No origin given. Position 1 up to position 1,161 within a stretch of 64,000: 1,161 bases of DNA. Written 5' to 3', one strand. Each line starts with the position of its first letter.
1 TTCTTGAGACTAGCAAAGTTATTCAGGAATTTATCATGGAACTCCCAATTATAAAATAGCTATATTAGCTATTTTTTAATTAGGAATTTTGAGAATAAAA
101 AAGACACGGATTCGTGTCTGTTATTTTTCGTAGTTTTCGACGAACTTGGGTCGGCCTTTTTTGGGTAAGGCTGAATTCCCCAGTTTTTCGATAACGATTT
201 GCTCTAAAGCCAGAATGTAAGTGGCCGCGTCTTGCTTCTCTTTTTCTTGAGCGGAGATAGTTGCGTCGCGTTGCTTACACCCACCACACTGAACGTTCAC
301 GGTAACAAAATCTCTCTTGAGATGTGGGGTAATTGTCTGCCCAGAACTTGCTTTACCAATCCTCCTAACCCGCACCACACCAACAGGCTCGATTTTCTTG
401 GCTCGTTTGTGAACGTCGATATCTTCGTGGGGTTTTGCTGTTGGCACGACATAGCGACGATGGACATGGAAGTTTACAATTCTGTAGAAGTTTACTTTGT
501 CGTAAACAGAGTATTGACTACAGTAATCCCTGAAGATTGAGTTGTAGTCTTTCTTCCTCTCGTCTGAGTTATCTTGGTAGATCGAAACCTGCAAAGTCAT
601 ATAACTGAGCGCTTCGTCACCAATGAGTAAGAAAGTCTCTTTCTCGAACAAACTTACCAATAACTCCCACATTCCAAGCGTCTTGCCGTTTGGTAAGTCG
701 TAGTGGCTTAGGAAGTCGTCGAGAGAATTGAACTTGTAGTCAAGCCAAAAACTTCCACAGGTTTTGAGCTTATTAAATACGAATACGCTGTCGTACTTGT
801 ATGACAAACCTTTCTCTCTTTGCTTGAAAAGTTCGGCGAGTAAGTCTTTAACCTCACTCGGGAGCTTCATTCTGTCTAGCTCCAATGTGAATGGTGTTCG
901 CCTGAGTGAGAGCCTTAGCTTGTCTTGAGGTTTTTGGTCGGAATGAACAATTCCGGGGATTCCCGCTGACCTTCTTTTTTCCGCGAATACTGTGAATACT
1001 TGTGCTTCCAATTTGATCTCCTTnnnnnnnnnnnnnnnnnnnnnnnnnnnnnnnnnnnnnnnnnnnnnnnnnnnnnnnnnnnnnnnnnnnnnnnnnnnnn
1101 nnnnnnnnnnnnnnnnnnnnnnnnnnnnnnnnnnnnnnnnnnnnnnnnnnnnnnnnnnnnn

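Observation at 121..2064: Higher-GC two-gene operon of unknown Cys-rich proteins adjoining the non-coding region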

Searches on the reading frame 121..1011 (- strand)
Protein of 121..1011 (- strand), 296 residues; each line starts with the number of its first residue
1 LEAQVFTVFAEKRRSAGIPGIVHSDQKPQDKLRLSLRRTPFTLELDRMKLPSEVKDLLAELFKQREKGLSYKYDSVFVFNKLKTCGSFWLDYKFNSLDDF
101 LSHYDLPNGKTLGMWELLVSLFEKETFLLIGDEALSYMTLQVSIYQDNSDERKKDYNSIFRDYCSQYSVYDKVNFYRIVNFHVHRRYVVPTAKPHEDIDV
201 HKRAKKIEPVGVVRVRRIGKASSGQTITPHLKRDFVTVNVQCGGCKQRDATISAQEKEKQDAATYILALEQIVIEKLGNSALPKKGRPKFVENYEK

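Call 3: search_protein_families(library=pfam, proteins=[window:121-1011:-], max_evalue=1)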
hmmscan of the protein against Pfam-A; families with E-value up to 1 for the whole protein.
window:121-1011:- (296 aa): 0 families

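Call 4: search_protein_families(library=phrogs, proteins=[window:121-1011:-], max_evalue=1)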
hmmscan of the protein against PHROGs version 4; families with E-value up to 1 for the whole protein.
window:121-1011:- (296 aa): 1 family
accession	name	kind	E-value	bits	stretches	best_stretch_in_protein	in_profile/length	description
phrog_34450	-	unknown function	0.6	11.4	0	73-116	9-52/119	-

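Call 9: find_homologous_proteins(query=window:121-1011:-)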
Query window:121-1011:- (296 aa): 4 proteins with E <= 0.001 among 866 candidates.
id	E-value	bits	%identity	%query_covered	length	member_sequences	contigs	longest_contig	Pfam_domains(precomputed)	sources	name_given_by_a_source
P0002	7.7e-191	651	96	100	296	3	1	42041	-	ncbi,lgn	-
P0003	4.6e-136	471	69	100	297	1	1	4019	-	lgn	-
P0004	4.5e-79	284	48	97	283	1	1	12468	-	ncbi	-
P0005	3.5e-35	140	35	85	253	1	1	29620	-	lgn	-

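Call 11: find_encoding_contigs(protein=P0004, flank=10000)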
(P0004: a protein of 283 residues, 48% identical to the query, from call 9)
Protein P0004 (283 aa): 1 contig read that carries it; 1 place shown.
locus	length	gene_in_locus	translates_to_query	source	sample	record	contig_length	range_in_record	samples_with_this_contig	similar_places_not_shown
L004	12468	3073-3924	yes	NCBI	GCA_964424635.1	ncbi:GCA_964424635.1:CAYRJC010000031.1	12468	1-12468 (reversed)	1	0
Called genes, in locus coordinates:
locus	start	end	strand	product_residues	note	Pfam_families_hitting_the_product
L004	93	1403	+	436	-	PF00188:CAP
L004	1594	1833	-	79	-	-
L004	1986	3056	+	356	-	-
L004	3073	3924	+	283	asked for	-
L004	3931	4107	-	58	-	-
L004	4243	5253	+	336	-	PF06723:MreB_Mbl (faint), PF11104:PilM_2, PF14450:FtsA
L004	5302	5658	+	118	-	-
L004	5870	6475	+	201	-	PF04612:T2SSM (faint)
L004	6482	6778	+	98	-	-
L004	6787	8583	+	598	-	PF05157:MshEN, PF00437:T2SSE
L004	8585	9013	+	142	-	-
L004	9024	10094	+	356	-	PF00437:T2SSE, PF25199:nSTAND_NTPase5 (faint)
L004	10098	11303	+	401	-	PF28597:T2SSF_N, PF00482:T2SSF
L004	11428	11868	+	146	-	PF07963:N_methyl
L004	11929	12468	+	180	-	?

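Call 12: find_encoding_contigs(protein=P0005, flank=10000)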
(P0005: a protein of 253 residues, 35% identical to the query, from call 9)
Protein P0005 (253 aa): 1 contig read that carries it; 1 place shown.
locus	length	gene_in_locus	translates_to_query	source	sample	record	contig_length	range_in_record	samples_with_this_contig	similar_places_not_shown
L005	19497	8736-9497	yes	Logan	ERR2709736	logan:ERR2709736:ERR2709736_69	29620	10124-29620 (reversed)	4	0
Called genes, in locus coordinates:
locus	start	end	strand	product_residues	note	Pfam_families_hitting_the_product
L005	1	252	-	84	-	?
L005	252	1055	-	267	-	PF00142:Fer4_NifH (faint), PF01656:CbiA, PF02374:ArsA_ATPase (weak), PF06564:CBP_BcsQ, PF09140:MipZ, PF10609:ParA (weak), PF13614:AAA_31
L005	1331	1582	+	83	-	-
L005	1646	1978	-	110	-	-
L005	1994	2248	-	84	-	-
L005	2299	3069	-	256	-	-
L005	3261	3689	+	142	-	-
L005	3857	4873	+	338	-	-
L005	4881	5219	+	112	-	-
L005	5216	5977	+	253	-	PF01695:IstB_IS21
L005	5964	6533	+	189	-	-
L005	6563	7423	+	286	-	PF18894:PhageMetallopep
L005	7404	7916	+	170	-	PF18066:Phage_ABA_S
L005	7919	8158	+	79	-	-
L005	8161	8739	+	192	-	PF13392:HNH_3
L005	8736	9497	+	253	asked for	-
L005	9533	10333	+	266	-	-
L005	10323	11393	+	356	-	PF07505:DUF5131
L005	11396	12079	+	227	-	-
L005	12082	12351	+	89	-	-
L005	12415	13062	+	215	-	-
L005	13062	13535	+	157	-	PF01878:EVE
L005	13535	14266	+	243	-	-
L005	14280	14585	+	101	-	-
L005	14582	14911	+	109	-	-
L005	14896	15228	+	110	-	-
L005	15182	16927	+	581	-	PF01935:DUF87 (faint)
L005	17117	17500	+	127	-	-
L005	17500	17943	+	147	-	-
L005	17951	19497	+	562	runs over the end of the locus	PF00176:SNF2-rel_dom, PF00270:DEAD (weak)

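Call 13: find_encoding_contigs(protein=P0003, flank=10000)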
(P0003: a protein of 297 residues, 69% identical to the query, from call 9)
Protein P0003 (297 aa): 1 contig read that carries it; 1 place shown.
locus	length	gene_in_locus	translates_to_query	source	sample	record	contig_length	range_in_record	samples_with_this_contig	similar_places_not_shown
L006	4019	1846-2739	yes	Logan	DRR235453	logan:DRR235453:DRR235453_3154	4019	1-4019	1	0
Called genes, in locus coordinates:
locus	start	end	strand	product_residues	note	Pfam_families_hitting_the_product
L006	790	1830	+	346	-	-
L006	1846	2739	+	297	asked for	-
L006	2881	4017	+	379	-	?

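Call 14: find_encoding_contigs(protein=P0002, flank=10000)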
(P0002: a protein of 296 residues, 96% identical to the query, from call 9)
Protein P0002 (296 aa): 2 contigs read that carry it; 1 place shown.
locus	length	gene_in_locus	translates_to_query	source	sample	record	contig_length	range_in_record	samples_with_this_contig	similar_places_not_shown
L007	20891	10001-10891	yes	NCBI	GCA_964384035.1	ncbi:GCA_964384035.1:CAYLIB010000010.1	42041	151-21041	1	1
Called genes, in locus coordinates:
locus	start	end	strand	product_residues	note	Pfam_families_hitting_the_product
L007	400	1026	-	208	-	-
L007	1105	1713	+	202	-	PF07963:N_methyl (weak)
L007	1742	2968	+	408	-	PF01266:DAO (faint), PF07992:Pyr_redox_2, PF13454:NAD_binding_9 (faint), PF00070:Pyr_redox (weak)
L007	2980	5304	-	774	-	PF01751:Toprim, PF01131:Topoisom_bac, PF01396:Zn_ribbon_Top1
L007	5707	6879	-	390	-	PF09587:PGA_cap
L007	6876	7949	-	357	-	PF02481:DNA_processg_A, PF17782:WHD_DprA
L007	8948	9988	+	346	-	-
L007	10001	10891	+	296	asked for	-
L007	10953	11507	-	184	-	PF01195:Pept_tRNA_hydro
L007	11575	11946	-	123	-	-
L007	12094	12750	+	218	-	-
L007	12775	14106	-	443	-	PF00005:ABC_tran (faint), PF00009:GTP_EFTU, PF01926:MMR_HSR1, PF02421:FeoB_N, PF00009:GTP_EFTU, PF01926:MMR_HSR1, PF02421:FeoB_N, PF14714:KH_dom-like, +11 more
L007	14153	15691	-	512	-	PF03816:LytR_cpsA_psr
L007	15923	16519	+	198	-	PF10502:Peptidase_S26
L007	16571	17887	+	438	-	PF13393:tRNA-synt_His, PF03129:HGTP_anticodon (weak)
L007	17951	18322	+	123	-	PF11969:DcpS_C, PF01230:HIT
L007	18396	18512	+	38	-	-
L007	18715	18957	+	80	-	PF01165:Ribosomal_S21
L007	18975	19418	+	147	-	PF09424:YqeY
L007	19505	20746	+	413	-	PF02491:SHS2_FTSA, PF06723:MreB_Mbl, PF06277:EutA (weak), PF11104:PilM_2 (weak), PF14450:FtsA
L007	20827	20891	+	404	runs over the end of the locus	PF00091:Tubulin, PF12327:FtsZ_C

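Call 27: predict_structure(alignment_id=A2)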
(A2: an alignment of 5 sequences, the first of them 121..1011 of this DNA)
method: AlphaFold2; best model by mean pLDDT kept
length: 296 residues; sequences in the alignment: 5
mean_pLDDT: 59.9   pTM: 0.36
mean pLDDT of the five models: 59.9, 58.4, 55.9, 55.4, 41.3
residues with pLDDT >= 90: 0; 70-90: 114; 50-70: 95; < 50: 87
segments of 3 or more residues with pLDDT < 50: 1-39, 189-197, 207-210, 212-243
pLDDT, mean of each block of 10 residues (from residue 1): 29 33 34 35 70 82 64 75 78 79 75 62 56 62 69 75 64 72 64 44 49 40 31 32 56 77 79 81 69 61
secondary structure, 60 per line:
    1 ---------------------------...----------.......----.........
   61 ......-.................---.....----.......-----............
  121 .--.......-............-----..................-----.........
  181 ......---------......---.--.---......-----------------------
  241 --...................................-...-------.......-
elements in order: H41-47 H52-66 H68-84 H88-92 H97-103 H109-121 H124-130 H132-143 H149-166 H172-186 E196-201 E212-217 H243-277 H289-295

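Call 31: search_protein_representatives(alignment_id=A2)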
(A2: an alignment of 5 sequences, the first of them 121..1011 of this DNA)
Query: 5 sequences, 296 profile positions. Proteins with E-value up to 0.001 (for the whole library): 69; up to 1e-10: 65; up to 1e-30: 41. The best 69 are listed.
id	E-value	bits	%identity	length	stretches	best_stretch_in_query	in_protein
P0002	4.6e-167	571.4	-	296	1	1-296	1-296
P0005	2.9e-101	355.4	-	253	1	6-291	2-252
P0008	2.7e-77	276.7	-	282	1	6-292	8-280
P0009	1.4e-76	274.4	-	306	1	13-291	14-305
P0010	1.1e-71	258.3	-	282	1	29-256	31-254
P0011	9.7e-65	235.5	-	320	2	58-229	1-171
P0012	6.1e-64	232.9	-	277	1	30-284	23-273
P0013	1.1e-63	232.0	-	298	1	13-291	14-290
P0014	5.7e-63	229.7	-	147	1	6-151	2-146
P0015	3.7e-61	223.7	-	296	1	4-292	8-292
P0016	2.4e-59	217.7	-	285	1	25-291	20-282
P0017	7.3e-58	212.9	-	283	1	18-293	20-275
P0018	1.4e-57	212.0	-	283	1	20-276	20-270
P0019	1.6e-53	198.6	-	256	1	30-288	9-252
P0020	9.2e-53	196.2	-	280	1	20-291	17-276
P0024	1.2e-50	189.2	-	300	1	22-293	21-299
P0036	1.1e-40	156.5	-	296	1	27-291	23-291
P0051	1.8e-25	106.6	-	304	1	26-272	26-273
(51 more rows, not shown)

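Call 33: search_protein_families(library=pfam, alignment_id=A5, max_evalue=0.01)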
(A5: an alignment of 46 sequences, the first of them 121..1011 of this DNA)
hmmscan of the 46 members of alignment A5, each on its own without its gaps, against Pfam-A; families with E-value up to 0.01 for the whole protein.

A. member 1, window:121-1011:- (296 aa): 0 families

B. families by the number of members that match (of 46 scanned): 4 families
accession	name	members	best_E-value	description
PF13290.12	CHB_HEX_C_1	1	7.3e-44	Chitobiase/beta-hexosaminidase C-terminal domain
PF13287.12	Fn3_assoc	1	1.2e-36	Fn3 associated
PF18160.6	SLATT_5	1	0.0046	SMODS and SLOG-associating 2TM effector domain family 5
PF10960.13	Holin_BhlA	1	0.0061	BhlA holin family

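Call 34: search_solved_structures(query=A5, max_evalue=10, show_alignments=2)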
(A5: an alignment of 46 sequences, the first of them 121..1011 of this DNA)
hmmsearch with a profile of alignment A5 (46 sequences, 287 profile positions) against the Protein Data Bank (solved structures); distinct sequences matched with E-value up to 10: 0.

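Call 37: find_related_loci(query=A2, collection=viral_contigs, flank=8000)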
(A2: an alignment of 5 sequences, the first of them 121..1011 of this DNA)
Query A2 (296 aa) in viral_contigs; peptide patterns used: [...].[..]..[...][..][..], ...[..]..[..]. (x = any residue, [..] = any of these).
37 stretches matched a pattern, but none encodes a relative of the query by tblastn (E <= 1e-3).

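Call 38: find_related_loci(query=A2, collection=genome_contigs, flank=8000)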
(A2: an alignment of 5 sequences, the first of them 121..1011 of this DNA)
Query A2 (296 aa) in genome_contigs; peptide patterns used: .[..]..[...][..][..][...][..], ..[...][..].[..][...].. (x = any residue, [..] = any of these).
193 stretches matched a pattern; 2 encode a relative of the query (tblastn E <= 1e-3); 2 distinct loci.
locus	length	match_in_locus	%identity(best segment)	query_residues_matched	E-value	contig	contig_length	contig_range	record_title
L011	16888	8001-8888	96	1-296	0e+0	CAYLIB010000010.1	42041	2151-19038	MAG TPA_asm: uncultured Candidatus Saccharibacteria bacterium isolate SRP278252_co2_789 genome assembly, contig: NODE_16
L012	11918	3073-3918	48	5-291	6e-81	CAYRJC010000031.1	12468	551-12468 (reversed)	MAG TPA_asm: uncultured Candidatus Saccharibacteria bacterium isolate SRP189682_co2_359 genome assembly, contig: NODE_89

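Call 39: find_encoding_contigs(protein=P0008, flank=8000, max_places=3)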
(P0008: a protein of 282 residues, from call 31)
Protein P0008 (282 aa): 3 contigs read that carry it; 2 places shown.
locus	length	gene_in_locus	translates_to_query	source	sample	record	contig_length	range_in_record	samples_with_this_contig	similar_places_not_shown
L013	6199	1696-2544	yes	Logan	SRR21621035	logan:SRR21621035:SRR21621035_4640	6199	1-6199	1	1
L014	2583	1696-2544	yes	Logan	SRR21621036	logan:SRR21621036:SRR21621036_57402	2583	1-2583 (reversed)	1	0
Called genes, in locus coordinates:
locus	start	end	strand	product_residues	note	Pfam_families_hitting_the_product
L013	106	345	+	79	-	-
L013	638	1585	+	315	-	-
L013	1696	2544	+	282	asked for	-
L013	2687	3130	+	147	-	-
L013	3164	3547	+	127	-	-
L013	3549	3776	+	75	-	-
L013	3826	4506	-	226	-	PF13529:Peptidase_C39_2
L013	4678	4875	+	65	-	PF00313:CSD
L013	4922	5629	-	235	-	-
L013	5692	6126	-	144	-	-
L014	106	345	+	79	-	-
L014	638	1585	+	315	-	-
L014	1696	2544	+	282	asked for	-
